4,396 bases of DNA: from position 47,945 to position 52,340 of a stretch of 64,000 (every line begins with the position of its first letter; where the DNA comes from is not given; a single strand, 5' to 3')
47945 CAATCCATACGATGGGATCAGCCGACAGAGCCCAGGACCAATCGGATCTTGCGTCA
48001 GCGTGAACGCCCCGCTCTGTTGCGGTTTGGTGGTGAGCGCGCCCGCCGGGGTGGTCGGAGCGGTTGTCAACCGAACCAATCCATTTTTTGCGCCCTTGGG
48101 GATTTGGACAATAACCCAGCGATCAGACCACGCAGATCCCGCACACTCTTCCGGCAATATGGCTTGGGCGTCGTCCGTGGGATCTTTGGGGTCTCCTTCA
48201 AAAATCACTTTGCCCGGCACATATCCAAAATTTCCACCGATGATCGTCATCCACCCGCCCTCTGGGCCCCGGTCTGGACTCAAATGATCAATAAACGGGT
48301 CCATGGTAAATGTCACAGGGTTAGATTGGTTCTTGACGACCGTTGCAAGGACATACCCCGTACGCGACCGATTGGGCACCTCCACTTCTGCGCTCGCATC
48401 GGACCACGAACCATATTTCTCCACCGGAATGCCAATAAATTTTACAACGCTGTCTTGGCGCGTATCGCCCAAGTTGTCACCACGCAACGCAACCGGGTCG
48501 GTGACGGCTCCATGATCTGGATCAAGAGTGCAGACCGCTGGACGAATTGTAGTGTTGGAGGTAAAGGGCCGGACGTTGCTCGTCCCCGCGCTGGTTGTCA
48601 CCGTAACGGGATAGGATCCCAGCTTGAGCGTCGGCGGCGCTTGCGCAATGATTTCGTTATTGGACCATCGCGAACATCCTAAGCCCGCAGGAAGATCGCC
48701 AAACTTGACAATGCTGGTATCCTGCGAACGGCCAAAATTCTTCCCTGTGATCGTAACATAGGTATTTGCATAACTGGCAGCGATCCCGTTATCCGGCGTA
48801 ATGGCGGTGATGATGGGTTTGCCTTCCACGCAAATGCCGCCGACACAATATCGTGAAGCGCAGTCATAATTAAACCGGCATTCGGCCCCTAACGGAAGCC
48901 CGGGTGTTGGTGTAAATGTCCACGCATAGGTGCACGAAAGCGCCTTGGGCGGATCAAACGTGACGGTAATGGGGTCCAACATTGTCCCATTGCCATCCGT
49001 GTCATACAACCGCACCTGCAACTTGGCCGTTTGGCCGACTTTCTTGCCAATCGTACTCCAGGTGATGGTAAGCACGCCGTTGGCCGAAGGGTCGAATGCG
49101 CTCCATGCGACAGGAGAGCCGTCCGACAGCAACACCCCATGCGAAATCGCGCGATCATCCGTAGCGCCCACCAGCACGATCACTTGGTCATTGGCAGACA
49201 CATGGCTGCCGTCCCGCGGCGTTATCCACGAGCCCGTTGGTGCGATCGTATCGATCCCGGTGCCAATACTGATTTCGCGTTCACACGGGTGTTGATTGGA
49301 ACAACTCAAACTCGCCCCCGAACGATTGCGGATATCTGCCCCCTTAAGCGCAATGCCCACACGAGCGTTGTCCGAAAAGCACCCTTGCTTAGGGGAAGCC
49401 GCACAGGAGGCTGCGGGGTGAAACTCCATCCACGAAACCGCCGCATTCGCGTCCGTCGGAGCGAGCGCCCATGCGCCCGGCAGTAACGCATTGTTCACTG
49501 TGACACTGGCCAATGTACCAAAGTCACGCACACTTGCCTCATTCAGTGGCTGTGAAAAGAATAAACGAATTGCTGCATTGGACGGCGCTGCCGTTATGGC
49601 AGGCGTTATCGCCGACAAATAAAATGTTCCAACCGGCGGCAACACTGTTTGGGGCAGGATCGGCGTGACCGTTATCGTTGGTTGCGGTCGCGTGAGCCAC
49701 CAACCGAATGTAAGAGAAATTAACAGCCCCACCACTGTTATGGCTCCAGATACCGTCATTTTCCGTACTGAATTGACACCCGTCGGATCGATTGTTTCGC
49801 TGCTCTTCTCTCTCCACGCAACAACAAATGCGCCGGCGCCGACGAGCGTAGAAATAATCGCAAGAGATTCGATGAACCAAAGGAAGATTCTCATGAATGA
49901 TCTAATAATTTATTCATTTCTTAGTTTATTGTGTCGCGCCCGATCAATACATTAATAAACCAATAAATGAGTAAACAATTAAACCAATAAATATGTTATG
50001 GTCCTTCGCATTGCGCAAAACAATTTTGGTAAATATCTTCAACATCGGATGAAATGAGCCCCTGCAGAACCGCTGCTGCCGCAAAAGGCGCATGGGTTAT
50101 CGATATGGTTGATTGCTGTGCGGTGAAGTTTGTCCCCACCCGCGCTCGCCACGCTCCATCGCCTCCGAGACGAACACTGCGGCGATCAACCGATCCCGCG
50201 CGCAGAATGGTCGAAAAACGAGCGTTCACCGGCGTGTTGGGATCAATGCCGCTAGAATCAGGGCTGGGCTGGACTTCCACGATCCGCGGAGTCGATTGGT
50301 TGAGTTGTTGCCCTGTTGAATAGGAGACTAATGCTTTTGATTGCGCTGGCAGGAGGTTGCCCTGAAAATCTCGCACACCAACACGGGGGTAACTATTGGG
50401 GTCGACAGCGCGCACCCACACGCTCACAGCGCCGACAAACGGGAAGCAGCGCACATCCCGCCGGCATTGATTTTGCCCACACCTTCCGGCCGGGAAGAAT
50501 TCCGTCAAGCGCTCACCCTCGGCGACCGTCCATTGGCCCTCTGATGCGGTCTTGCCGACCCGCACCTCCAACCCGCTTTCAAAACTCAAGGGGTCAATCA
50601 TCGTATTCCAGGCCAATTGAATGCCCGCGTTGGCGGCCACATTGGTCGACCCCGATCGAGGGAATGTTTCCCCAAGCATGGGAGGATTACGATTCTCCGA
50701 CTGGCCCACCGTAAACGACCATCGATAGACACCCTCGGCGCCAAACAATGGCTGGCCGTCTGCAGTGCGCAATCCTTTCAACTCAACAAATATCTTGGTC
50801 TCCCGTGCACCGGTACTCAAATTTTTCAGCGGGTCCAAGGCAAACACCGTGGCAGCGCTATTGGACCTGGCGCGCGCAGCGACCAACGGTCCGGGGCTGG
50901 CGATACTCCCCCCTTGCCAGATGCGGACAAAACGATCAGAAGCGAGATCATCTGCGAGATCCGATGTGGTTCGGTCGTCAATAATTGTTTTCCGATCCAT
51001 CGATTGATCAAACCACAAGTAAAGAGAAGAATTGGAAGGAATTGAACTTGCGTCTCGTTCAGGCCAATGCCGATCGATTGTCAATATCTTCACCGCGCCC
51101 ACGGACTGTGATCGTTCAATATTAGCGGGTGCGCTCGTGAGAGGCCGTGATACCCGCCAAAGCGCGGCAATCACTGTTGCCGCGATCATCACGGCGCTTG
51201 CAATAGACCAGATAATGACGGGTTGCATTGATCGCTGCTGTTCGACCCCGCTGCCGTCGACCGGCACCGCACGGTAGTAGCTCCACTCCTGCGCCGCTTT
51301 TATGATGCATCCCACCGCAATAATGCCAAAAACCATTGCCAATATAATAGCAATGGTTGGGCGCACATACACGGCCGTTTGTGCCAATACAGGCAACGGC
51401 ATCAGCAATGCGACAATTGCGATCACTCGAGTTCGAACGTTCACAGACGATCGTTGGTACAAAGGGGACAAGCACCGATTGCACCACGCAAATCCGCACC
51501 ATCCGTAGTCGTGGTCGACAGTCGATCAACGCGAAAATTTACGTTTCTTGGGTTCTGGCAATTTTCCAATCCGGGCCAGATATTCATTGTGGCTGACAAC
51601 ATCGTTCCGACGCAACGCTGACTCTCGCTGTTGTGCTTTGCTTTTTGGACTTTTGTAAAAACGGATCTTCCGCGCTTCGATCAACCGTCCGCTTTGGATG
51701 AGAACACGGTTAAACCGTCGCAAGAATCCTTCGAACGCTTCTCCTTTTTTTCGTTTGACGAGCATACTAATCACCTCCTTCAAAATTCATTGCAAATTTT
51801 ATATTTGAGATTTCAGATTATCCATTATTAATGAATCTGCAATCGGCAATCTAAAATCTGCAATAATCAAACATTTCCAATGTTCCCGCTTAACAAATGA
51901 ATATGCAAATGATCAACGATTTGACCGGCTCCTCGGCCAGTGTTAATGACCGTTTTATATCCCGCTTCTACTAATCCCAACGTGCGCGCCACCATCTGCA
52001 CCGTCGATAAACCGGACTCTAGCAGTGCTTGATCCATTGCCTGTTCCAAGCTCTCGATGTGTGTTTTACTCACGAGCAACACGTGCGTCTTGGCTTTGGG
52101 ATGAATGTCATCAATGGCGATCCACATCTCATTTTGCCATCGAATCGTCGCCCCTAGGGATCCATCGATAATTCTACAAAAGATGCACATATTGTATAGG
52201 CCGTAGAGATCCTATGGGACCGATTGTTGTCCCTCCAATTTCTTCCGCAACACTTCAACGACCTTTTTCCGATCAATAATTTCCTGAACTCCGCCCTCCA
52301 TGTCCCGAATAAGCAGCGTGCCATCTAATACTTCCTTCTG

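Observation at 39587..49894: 3435-aa giant surface protein with Myxococcus-type Cys-rich repeats and a long Fn3-like repeat array, flanked by two dedicated membrane proteins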

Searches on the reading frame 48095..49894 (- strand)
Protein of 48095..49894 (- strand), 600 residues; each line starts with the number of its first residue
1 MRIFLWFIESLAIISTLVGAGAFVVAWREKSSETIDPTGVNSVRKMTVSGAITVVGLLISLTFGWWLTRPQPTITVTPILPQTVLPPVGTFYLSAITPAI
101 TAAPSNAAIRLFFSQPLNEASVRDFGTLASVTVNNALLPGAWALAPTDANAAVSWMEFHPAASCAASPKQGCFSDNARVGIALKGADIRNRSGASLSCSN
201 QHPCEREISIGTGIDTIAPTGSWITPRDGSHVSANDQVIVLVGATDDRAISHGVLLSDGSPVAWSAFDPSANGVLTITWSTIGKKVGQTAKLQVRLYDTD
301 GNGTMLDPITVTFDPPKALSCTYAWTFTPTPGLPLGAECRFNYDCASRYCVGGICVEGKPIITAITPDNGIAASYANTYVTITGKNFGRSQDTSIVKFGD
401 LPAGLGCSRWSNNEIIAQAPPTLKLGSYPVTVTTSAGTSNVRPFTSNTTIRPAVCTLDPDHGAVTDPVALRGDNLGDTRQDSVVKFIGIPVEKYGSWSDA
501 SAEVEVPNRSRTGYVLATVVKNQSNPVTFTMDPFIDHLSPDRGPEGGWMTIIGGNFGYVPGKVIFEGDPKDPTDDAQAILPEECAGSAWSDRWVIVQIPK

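Call 18: search_protein_families(library=pfam, proteins=[window:48095-49894:-], max_evalue=1)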
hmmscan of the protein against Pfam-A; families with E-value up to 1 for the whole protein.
window:48095-49894:- (600 aa): 3 families
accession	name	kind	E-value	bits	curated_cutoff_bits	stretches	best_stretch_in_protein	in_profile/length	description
PF01833.30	TIG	-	5.7e-16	58.7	20.9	2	360-440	1-78/84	IPT/TIG domain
PF17957.7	Big_7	-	0.0026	18.8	24.1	1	219-281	1-58/70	Bacterial Ig domain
PF21564.2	Caudo_bapla_RBP_neck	-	0.23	12.3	27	0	42-54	9-21/21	Lactococcus phage p2, Receptor binding protein, neck domain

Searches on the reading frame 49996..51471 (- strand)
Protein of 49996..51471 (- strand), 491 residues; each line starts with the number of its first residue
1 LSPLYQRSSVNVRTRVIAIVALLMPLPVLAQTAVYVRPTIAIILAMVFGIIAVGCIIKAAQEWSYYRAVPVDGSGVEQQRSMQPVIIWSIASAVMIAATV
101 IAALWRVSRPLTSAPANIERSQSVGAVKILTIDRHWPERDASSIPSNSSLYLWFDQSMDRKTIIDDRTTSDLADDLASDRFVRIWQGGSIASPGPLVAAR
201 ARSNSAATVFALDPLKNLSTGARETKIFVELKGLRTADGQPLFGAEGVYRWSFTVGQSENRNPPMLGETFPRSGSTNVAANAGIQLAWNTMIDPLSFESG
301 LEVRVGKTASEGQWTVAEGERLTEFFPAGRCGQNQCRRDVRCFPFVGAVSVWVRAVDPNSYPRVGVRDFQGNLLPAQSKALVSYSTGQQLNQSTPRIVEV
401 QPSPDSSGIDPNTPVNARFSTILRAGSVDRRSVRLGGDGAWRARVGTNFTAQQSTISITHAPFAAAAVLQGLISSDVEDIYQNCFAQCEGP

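Call 7: search_protein_families(library=pfam, proteins=[window:49996-51471:-], max_evalue=0.01)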
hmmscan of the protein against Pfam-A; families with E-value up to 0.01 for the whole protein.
window:49996-51471:- (491 aa): 1 family
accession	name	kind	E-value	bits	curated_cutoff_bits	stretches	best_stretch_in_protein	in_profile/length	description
PF13205.12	Big_5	-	1.1e-11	45.8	23.6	0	393-483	3-93/105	Bacterial Ig-like domain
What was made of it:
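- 49996..51471 (-): Upstream partner: two-helix hairpin plus three Big_5-type Ig-like domains. The true start is probably ~30-35 codons inside the ORF. Pfam Big_5 E 1e-11 (call 7).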

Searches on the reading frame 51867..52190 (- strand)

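Call 7: search_protein_families(library=pfam, proteins=[window:51867-52190:-], max_evalue=0.01)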
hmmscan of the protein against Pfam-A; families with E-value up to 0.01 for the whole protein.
window:51867-52190:- (107 aa): 2 families
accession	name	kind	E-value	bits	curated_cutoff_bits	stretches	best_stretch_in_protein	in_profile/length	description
PF01230.28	HIT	-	5.4e-18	65.9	21.5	1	19-102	11-95/98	HIT domain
PF11969.13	DcpS_C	-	5.3e-14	53.1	24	1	2-101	2-101/114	Scavenger mRNA decapping enzyme C-term binding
